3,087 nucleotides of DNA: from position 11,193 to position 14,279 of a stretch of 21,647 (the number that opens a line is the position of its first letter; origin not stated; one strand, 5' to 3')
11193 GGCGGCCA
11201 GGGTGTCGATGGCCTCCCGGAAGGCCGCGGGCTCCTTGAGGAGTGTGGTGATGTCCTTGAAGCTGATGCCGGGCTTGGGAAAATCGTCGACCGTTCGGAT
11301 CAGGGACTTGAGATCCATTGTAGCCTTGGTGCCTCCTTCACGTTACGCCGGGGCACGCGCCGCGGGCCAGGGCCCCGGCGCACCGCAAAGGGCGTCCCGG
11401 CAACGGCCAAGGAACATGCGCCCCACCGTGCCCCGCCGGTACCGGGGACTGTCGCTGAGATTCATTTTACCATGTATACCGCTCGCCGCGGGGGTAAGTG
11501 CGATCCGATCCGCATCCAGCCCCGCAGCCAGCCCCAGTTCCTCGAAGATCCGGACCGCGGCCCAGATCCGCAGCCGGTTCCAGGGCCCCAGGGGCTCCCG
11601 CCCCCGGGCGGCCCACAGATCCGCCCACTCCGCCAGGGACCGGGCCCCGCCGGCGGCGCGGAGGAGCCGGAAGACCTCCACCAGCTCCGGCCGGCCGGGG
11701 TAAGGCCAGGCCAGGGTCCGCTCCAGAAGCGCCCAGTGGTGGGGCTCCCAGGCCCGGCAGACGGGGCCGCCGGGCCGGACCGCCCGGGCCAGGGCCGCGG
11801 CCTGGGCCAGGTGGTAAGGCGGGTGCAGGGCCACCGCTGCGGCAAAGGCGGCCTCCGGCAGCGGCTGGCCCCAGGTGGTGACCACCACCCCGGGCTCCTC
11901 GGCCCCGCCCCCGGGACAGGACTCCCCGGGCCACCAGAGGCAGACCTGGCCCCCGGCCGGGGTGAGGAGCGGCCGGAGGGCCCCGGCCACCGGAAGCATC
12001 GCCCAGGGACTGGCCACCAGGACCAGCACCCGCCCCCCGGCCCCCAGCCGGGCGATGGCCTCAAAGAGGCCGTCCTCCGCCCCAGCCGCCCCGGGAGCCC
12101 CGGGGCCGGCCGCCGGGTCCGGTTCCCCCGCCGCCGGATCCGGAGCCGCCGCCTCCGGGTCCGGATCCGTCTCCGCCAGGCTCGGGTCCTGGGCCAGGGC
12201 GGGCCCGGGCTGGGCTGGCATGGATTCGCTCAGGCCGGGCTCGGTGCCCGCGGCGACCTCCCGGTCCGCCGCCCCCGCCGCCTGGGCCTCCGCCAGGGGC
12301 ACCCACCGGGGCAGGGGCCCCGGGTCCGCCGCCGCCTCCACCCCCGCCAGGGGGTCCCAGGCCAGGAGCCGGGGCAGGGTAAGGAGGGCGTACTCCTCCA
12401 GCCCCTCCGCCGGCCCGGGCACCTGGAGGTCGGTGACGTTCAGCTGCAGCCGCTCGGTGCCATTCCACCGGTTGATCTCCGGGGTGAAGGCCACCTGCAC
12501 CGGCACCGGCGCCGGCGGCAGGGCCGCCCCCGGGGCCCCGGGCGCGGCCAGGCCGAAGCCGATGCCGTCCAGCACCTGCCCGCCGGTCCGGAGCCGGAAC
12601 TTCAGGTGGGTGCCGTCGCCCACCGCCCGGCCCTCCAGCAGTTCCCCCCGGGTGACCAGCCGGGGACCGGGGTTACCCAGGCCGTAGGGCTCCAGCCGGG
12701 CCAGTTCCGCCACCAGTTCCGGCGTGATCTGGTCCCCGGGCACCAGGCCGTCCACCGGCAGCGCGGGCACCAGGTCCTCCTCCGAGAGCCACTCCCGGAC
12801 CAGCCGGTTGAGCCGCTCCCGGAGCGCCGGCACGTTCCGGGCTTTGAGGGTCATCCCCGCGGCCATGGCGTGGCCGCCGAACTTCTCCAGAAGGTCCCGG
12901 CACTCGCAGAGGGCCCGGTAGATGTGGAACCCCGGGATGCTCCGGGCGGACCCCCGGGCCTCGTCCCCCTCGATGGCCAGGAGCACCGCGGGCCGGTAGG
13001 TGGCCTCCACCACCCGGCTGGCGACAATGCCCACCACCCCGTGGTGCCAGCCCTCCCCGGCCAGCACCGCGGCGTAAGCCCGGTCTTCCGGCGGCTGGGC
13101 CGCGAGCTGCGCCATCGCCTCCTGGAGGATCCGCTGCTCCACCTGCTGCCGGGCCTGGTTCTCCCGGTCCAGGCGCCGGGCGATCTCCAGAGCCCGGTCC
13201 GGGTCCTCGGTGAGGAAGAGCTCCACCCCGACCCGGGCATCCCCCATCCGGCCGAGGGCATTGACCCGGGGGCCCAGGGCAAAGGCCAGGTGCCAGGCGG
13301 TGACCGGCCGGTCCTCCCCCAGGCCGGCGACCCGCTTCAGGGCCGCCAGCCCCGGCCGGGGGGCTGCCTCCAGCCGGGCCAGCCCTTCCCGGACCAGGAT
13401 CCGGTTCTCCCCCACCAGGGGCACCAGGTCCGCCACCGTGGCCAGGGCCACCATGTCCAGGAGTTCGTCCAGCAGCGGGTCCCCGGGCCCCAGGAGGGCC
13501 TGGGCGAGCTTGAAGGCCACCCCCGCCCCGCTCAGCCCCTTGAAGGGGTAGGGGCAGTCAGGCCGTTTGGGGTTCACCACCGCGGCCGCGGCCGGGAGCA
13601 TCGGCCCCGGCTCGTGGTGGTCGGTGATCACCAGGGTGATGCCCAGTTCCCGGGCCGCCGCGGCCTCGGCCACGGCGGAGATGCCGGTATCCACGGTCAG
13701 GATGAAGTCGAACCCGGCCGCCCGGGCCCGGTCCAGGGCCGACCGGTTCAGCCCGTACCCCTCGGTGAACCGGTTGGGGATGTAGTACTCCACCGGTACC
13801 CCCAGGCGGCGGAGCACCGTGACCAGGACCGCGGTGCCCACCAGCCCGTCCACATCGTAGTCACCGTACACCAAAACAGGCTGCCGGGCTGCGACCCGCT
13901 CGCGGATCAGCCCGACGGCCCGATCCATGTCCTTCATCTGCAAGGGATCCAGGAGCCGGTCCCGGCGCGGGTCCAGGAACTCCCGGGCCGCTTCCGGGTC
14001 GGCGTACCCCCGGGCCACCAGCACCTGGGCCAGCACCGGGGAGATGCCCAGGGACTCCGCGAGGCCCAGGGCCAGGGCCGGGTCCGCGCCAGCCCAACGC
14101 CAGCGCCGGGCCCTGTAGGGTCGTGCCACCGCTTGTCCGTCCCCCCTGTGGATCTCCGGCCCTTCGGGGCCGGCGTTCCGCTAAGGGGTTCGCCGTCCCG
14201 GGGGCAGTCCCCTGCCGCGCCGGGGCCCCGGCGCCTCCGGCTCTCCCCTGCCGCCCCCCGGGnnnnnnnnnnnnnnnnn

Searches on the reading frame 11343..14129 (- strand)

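Call 4: search_protein_families(library=pfam, proteins=[window:11343-14129:-], max_evalue=0.1)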
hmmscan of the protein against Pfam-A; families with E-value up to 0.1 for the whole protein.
window:11343-14129:- (928 aa): 4 families
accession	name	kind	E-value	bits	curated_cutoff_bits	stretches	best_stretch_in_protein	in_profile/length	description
PF01368.27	DHH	-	2.2e-25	89.8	28.1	1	85-231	2-125/125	DHH family, N-terminal domain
PF17768.7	RecJ_OB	-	1.4e-23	83.4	27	1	459-567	1-107/107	RecJ OB domain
PF02272.25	DHHA1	-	6.9e-16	59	25.9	1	354-445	5-101/102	DHHA1 domain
PF13458.12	Peripla_BP_6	-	0.095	12.8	31.7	1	67-166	121-217/343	Periplasmic binding protein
